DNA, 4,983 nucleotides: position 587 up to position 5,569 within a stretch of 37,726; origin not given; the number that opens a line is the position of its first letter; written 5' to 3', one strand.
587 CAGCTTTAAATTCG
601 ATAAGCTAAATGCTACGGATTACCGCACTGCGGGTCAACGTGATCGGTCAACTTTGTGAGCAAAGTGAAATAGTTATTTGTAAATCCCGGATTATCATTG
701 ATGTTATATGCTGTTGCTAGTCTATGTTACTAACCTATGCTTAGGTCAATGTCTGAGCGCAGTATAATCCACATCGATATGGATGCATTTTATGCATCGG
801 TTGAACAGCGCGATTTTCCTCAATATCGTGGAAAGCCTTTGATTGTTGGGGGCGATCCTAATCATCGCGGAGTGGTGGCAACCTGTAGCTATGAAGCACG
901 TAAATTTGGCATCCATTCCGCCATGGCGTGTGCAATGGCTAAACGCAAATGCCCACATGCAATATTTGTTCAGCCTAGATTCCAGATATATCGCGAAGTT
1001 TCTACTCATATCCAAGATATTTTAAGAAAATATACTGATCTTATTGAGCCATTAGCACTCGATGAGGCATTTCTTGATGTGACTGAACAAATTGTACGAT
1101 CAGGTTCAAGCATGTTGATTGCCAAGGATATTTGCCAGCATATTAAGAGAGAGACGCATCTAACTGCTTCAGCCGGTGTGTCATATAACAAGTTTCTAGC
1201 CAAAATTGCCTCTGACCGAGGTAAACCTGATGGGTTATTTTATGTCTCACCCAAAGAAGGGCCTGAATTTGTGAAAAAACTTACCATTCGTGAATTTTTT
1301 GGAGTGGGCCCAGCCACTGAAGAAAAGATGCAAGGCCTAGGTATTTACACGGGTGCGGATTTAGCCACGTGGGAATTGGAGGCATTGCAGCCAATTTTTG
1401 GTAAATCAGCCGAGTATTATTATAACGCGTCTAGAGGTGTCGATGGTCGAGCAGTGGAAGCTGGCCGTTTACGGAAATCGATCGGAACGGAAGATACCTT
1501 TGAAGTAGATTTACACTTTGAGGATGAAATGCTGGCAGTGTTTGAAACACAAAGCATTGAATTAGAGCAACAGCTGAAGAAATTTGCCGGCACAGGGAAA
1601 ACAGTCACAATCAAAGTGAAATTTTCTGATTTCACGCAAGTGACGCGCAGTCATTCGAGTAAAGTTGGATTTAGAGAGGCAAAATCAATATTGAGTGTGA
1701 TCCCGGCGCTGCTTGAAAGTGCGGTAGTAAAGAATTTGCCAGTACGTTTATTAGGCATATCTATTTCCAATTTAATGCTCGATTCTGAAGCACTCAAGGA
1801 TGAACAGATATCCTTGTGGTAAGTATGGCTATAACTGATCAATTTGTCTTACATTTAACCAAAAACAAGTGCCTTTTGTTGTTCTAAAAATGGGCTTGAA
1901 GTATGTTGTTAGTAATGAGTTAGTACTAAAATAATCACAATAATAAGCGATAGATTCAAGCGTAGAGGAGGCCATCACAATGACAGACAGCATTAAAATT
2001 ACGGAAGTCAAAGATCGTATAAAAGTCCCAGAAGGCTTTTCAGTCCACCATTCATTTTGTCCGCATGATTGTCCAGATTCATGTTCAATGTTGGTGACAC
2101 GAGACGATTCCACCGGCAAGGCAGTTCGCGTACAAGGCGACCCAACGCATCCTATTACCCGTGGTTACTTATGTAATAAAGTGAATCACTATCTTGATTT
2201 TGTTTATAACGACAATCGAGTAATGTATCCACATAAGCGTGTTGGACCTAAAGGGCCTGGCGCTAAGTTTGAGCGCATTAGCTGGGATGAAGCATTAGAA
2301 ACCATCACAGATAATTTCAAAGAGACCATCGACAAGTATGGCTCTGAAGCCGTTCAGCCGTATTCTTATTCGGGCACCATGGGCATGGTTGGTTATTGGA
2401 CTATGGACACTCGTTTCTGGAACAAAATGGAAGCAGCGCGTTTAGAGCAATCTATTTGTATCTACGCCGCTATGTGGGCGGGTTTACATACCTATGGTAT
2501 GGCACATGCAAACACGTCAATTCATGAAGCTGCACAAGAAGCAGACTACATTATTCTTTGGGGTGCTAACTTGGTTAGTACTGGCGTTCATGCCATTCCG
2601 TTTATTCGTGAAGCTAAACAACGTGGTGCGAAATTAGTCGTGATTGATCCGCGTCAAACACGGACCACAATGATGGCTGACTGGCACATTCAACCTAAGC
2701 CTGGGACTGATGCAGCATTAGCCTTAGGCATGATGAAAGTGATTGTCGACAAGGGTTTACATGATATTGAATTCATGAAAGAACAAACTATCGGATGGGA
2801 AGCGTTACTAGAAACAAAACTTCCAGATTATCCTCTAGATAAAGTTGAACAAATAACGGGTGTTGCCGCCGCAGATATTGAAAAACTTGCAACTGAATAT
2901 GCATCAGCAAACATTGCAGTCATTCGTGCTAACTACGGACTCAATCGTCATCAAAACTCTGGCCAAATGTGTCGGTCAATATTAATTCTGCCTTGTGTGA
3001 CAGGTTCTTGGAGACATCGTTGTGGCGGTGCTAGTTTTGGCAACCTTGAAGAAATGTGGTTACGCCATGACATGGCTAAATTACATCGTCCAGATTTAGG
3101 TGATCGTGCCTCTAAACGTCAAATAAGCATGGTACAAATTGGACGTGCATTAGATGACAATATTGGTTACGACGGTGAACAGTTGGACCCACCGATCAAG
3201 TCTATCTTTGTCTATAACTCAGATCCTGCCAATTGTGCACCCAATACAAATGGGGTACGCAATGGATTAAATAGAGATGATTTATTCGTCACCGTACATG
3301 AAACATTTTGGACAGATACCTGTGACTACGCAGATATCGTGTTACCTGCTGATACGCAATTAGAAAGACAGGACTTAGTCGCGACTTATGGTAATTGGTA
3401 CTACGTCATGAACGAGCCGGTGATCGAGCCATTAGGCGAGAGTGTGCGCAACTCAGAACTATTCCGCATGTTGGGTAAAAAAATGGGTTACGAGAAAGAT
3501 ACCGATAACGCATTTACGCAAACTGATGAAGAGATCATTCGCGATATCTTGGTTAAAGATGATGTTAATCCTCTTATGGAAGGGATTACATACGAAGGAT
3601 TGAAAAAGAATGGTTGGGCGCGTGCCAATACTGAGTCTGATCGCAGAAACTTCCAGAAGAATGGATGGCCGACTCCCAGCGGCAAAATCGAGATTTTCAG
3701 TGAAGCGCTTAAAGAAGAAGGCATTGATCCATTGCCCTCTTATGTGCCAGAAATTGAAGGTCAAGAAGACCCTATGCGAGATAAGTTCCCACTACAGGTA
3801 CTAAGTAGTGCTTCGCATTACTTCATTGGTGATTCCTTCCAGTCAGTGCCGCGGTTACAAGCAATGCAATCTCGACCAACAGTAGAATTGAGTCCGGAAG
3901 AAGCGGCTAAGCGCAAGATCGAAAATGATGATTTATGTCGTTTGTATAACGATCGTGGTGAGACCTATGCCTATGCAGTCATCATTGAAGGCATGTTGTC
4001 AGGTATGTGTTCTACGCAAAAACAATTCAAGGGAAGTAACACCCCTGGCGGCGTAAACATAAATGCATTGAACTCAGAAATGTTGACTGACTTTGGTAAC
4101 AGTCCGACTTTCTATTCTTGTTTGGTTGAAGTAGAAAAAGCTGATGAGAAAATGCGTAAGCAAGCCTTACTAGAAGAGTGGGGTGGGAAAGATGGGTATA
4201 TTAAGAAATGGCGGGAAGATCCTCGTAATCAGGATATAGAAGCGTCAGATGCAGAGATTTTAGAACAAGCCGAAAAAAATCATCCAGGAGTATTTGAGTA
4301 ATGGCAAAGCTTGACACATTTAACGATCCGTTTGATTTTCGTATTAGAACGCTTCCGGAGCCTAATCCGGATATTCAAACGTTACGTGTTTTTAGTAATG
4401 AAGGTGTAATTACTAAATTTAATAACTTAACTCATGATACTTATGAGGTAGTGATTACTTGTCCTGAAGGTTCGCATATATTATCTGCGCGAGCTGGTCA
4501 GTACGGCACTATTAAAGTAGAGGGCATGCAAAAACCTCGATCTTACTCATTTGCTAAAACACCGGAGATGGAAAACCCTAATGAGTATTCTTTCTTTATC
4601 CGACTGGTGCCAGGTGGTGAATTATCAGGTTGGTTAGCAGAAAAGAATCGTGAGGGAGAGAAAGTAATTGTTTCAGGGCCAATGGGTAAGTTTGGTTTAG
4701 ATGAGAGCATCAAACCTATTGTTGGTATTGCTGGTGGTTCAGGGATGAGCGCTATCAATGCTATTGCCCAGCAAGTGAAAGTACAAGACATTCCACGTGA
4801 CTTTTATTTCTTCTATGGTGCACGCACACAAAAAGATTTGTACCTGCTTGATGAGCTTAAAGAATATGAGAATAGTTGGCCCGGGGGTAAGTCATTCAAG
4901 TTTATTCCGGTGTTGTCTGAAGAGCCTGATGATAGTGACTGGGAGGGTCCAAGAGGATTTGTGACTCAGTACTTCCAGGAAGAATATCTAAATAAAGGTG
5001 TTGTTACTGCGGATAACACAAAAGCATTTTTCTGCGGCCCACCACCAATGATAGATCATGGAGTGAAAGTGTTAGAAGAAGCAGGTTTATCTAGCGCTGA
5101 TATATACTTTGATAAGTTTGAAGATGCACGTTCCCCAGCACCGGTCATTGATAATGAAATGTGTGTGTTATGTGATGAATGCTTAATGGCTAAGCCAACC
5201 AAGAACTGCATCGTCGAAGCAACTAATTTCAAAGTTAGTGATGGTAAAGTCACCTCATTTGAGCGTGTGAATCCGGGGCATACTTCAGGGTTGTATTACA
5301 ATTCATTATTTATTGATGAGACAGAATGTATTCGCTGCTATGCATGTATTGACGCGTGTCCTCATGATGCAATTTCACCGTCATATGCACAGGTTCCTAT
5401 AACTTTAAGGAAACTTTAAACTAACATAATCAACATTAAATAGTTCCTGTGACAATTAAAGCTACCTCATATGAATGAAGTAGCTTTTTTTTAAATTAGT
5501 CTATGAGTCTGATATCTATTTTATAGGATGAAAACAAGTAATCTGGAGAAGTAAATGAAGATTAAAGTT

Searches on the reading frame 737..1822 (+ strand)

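Call 19: search_protein_families(library=ncbifam, proteins=[window:737-1822:+], max_evalue=0.00001)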
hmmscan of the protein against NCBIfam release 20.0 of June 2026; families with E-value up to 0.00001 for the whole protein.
window:737-1822:+ (361 aa): 10 families
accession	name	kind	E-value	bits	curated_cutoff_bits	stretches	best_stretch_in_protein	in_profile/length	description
NF002677.0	PRK02406.1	equivalog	5.2e-131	437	256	1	5-352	3-349/357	DNA polymerase IV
NF010731.0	PRK14133.1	equivalog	1.3e-103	346.9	362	1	7-348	2-338/352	DNA polymerase IV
NF002882.0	PRK03348.1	equivalog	3e-98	329.6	389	1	5-347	2-345/461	DNA polymerase IV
NF002751.0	PRK02794.1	equivalog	2.4e-88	296.9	371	1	5-355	35-383/425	DNA polymerase IV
NF003015.0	PRK03858.1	subfamily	4.9e-86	289.3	367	1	6-350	5-347/399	DNA polymerase IV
NF002492.0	PRK01810.1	equivalog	6e-81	272.3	399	1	6-355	8-358/412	DNA polymerase IV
NF002848.0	PRK03103.1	subfamily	3.7e-75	252.9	381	1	6-351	2-355/410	DNA polymerase IV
NF002883.0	PRK03352.1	equivalog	2.6e-64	217.6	330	1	7-344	4-340/347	DNA polymerase IV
NF002292.0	PRK01216.1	equivalog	2.9e-54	184.4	339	1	10-347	3-340/351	DNA polymerase IV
NF002955.0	PRK03609.1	subfamily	1.2e-20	73.8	431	1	12-215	4-212/422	translesion error-prone DNA polymerase V subunit UmuC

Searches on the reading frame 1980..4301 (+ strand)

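Call 19: search_protein_families(library=ncbifam, proteins=[window:1980-4301:+], max_evalue=0.00001)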
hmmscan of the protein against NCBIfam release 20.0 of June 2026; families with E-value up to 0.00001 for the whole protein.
window:1980-4301:+ (773 aa): 26 families (the best 25 are shown)
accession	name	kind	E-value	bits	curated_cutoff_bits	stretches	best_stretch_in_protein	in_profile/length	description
TIGR02166.1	dmsA_ynfE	subfamily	2.4e-84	283.9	777.7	1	18-721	40-794/794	DMSO/selenate family reductase complex A subunit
TIGR01591.1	Fdh-alpha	equivalog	2e-76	257.6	666.25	1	27-718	3-672/672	formate dehydrogenase subunit alpha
TIGR03479.1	DMSO_red_II_alp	subfamily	2.3e-70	237.7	984.75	3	39-270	81-307/913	molybdopterin-dependent oxidoreductase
NF047855.1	AssmNtatRedNasC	equivalog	8.8e-70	235.8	1100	2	20-348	18-341/708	assimilatory nitrate reductase catalytic subunit NasC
TIGR00509.1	bisC_fam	subfamily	6.7e-61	206.5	1017.55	1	72-681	36-705/772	molybdopterin guanine dinucleotide-containing S/N-oxide reductase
NF011566.1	PRK14990.1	exception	2.2e-57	194.7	1600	1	26-678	62-767/814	dimethylsulfoxide reductase subunit A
NF041885.1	selenate_YnfE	exception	2.6e-56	190.9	1675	1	75-717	103-801/805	selenate/tellurate reductase subunit YnfE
NF041884.1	selenate_YnfF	exception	2.9e-53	180.9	1650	1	76-679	101-750/798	selenate/tellurate reductase subunit YnfF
NF012032.0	PRK15488.1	equivalog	1.3e-52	178.8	694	1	24-672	45-705/759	thiosulfate reductase PhsA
NF011682.0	PRK15102.1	equivalog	1.2e-37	129.4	909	2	394-682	458-762/829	trimethylamine-N-oxide reductase TorA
NF041323.1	Nitr_red_NasA_Halo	equivalog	7.3e-35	120.6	1000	1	33-465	5-434/673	assimilatory nitrate reductase NasA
TIGR02164.1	torA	equivalog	1.4e-34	119.4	1465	2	395-681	455-757/824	trimethylamine-N-oxide reductase TorA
TIGR01553.1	formate-DH-alph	equivalog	3.2e-33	114.6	814.2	1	23-271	45-305/1009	formate dehydrogenase-N subunit alpha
NF041783.2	mnquin_red_QrcB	equivalog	4.5e-31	107.7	440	2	31-319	60-335/695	menaquinone reductase molybdopterin-binding-like subunit QrcB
NF042978.1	EthbenzDh_ebdA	equivalog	7.6e-29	100.1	2000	1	65-270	127-329/977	ethylbenzene dehydrogenase subunit alpha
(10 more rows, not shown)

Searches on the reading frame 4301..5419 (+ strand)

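Call 19: search_protein_families(library=ncbifam, proteins=[window:4301-5419:+], max_evalue=0.00001)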
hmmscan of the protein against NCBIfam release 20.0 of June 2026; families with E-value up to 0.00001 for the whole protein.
window:4301-5419:+ (372 aa): 19 families
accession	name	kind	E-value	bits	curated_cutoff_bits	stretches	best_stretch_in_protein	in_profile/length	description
NF040810.1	BenC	equivalog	5.2e-41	140.9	430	1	32-274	104-331/333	benzoate 1,2-dioxygenase electron transfer component BenC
NF008822.0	PRK11872.1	equivalog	4e-40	137.8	402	1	34-276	108-338/341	anthranilate 1,2-dioxygenase electron transfer component AntC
NF045803.1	MethMoxFADbindMmoC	equivalog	3.1e-36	124.8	500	1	34-273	108-340/343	aromatic/alkene monooxygenase hydroxylase FAD-binding subunit MmoC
TIGR02160.1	PA_CoA_Oxy5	hypoth_equivalog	9.4e-26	90.4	420.8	1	39-281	8-249/352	1,2-phenylacetyl-CoA epoxidase subunit PaaE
TIGR01941.1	nqrF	equivalog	1.2e-23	83.7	295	1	103-274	237-404/405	NADH:ubiquinone reductase (Na(+)-transporting) subunit F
NF009805.0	PRK13289.1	equivalog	4.2e-22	78.6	432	1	53-275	175-394/399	NO-inducible flavohemoprotein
NF005963.0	PRK08051.1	equivalog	1.2e-21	77.1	230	1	37-273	8-230/233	NAD(P)H-flavin reductase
NF058606.1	GlBtMonoRdsGbcB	equivalog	1.5e-18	66.9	500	1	62-273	42-247/362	glycine betaine monooxygenase reductase subunit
NF052252.1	flav_redu_LuxG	exception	1.5e-17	63.6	340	1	36-273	4-229/232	flavin mononucleotide reductase LuxG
NF007964.0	PRK10684.1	equivalog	7.2e-14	51.5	383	1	62-276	36-240/333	NADH oxidoreductase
NF008178.0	PRK10926.1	equivalog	2.2e-11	43.5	390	1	35-260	7-227/248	ferredoxin--NADP(+) reductase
NF006220.0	PRK08345.1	subfamily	2.8e-10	39.9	395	1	64-270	44-248/294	cytochrome-c3 hydrogenase subunit gamma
NF000796.0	PRK00054.1-1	equivalog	7.4e-10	38.5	224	1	106-262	61-193/254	dihydroorotate dehydrogenase electron transfer subunit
TIGR02911.1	sulfite_red_B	equivalog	7e-08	31.9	288.6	1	117-272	77-223/261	anaerobic sulfite reductase subunit AsrB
NF005415.0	PRK06991.1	equivalog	9.4e-08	32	281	0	337-359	81-103/284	electron transport complex subunit RsxB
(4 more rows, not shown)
